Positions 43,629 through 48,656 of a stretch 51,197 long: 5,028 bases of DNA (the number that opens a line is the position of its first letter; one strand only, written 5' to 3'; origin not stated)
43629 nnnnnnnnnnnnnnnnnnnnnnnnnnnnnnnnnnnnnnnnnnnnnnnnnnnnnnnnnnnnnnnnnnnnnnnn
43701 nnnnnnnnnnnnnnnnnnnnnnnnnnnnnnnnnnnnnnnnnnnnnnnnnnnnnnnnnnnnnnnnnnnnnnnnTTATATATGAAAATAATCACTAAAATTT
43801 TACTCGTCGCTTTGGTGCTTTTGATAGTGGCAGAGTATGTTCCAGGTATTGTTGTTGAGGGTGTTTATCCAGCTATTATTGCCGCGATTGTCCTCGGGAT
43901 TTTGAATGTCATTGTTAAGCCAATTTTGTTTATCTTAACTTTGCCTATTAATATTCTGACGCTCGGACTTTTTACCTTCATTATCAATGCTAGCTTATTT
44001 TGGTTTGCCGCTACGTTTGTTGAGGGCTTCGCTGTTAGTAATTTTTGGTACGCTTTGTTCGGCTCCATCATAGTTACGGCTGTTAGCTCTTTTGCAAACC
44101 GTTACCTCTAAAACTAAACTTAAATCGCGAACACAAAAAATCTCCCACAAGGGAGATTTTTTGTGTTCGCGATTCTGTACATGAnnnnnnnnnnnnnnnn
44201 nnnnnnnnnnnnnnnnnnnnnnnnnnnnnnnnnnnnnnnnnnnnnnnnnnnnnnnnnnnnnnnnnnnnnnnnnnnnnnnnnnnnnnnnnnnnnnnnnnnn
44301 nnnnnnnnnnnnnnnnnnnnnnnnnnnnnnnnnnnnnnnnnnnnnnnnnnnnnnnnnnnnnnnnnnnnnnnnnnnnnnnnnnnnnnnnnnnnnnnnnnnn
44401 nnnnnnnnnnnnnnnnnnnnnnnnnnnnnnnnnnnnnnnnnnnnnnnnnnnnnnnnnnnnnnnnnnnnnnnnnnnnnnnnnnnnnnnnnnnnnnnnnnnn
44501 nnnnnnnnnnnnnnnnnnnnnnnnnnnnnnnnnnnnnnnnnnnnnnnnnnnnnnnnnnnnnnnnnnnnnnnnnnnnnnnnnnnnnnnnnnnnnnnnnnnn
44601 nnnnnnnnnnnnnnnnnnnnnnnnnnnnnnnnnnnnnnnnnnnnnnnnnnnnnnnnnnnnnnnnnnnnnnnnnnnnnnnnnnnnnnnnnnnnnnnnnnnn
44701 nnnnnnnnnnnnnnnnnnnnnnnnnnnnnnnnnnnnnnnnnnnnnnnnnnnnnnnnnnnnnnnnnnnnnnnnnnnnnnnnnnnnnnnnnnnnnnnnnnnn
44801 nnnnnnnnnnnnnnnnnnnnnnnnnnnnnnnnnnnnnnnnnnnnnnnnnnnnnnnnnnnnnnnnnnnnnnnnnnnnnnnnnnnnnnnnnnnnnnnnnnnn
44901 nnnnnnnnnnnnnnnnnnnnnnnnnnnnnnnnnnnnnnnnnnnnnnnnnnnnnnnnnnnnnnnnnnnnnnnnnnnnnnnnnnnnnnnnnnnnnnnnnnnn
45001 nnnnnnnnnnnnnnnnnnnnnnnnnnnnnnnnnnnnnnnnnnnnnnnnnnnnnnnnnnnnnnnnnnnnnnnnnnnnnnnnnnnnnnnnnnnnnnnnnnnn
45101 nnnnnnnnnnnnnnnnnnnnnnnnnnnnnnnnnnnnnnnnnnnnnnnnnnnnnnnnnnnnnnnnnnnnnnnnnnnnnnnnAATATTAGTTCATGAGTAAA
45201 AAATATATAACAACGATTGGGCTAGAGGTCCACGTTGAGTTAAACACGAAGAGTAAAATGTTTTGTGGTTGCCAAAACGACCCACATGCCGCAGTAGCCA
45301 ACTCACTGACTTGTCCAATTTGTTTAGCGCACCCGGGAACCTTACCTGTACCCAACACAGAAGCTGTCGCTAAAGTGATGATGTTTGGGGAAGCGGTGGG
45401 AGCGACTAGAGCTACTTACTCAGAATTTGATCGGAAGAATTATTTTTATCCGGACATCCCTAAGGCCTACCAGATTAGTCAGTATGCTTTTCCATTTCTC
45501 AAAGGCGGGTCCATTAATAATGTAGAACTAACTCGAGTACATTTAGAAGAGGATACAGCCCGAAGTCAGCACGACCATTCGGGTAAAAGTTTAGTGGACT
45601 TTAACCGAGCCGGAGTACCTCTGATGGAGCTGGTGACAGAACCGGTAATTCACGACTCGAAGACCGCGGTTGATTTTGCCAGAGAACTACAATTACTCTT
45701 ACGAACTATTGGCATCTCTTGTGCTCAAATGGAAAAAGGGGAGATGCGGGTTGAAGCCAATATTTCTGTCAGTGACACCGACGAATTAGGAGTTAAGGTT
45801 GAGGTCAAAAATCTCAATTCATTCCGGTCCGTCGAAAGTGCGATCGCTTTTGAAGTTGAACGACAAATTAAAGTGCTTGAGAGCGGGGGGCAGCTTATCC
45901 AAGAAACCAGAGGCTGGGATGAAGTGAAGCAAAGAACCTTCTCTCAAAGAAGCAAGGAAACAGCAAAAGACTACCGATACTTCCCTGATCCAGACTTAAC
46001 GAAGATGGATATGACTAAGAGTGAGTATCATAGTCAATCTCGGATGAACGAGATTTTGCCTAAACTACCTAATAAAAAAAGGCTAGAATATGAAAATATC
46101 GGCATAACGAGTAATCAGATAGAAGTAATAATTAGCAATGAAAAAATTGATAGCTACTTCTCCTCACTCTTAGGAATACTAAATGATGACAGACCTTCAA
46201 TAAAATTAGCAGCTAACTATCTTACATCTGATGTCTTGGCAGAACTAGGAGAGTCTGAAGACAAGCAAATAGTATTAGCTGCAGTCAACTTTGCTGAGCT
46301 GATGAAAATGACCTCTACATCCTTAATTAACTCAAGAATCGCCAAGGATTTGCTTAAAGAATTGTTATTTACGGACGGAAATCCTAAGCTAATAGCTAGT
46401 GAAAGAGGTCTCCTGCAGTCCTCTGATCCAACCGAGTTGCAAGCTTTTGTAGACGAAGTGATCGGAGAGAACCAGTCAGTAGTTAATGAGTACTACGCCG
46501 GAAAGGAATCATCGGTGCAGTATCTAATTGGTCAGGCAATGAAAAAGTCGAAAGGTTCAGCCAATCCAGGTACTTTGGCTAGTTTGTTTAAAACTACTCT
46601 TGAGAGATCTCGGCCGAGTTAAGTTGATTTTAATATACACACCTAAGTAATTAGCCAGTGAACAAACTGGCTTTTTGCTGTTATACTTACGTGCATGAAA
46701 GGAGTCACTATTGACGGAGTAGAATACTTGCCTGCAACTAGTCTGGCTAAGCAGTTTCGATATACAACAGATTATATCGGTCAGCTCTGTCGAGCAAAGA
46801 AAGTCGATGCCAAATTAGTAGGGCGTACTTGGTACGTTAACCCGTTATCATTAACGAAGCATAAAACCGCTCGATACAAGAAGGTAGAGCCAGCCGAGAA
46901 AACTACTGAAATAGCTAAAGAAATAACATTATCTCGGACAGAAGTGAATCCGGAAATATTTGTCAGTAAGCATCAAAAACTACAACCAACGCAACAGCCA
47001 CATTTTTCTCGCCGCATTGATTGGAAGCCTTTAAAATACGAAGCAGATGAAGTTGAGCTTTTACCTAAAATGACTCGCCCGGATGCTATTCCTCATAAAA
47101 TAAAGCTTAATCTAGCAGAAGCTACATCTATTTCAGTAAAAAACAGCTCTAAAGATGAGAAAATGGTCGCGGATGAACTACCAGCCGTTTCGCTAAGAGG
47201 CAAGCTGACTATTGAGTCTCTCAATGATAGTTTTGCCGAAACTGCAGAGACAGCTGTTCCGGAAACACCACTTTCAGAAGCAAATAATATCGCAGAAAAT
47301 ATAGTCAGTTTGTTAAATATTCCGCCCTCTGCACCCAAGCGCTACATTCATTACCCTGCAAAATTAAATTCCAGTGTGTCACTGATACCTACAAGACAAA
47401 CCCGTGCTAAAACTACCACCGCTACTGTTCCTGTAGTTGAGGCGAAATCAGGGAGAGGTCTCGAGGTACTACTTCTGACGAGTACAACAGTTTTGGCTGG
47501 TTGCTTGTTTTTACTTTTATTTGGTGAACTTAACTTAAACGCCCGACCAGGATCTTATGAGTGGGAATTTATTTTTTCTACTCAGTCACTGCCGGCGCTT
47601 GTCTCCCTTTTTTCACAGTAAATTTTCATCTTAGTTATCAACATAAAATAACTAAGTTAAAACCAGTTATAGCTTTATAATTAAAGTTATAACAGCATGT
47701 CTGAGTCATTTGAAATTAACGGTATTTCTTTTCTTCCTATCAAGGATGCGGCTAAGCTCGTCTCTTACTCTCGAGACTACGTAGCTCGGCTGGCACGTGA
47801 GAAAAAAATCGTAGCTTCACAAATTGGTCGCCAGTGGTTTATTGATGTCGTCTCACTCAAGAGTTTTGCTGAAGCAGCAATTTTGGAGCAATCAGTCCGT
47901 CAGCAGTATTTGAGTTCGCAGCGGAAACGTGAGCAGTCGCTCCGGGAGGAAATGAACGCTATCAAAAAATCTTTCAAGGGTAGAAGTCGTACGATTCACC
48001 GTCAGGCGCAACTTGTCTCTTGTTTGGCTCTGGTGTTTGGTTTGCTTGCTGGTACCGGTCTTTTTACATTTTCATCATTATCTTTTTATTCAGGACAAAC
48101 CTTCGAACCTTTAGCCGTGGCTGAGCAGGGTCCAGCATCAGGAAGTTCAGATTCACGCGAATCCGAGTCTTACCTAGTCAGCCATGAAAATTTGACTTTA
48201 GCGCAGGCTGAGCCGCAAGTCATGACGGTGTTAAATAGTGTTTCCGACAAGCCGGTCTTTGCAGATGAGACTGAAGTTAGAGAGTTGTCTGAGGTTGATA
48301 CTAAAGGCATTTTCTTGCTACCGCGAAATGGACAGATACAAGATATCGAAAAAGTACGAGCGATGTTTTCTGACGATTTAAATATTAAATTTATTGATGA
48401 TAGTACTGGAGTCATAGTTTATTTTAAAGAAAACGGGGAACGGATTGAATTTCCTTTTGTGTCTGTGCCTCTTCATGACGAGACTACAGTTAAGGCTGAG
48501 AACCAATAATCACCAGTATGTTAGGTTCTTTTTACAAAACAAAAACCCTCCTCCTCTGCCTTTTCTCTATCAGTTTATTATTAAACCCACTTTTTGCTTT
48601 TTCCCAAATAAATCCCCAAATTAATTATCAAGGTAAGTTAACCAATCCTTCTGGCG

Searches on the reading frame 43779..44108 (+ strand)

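Call 6: search_protein_families(library=pfam, proteins=[window:43779-44108:+])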
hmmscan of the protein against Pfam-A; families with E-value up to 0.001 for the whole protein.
window:43779-44108:+ (110 aa): 1 family
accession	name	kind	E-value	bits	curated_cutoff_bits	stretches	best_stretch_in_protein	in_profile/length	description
PF04020.18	Phage_holin_4_2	-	1.5e-31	109.5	28.8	1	1-105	1-105/105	Mycobacterial 4 TMS phage holin, superfamily IV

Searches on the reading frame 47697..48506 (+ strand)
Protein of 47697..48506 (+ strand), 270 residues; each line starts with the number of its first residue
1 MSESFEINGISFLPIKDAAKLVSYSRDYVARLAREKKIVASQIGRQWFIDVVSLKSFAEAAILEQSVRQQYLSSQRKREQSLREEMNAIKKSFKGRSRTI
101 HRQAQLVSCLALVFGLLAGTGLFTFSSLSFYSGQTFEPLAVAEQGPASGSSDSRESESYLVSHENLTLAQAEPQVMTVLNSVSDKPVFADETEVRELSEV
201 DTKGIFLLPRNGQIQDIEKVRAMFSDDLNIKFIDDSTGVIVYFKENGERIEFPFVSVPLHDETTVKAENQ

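Call 6: search_protein_families(library=pfam, proteins=[window:47697-48506:+])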
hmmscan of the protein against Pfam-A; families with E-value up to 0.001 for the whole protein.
window:47697-48506:+ (270 aa): 2 families
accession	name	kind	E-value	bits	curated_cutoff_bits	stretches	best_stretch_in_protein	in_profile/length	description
PF12728.13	HTH_17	-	6.5e-07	30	27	1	15-60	4-49/51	Helix-turn-helix domain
PF05384.16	DegS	-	0.0003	20.7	27.6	1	68-119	89-140/159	Sensor protein DegS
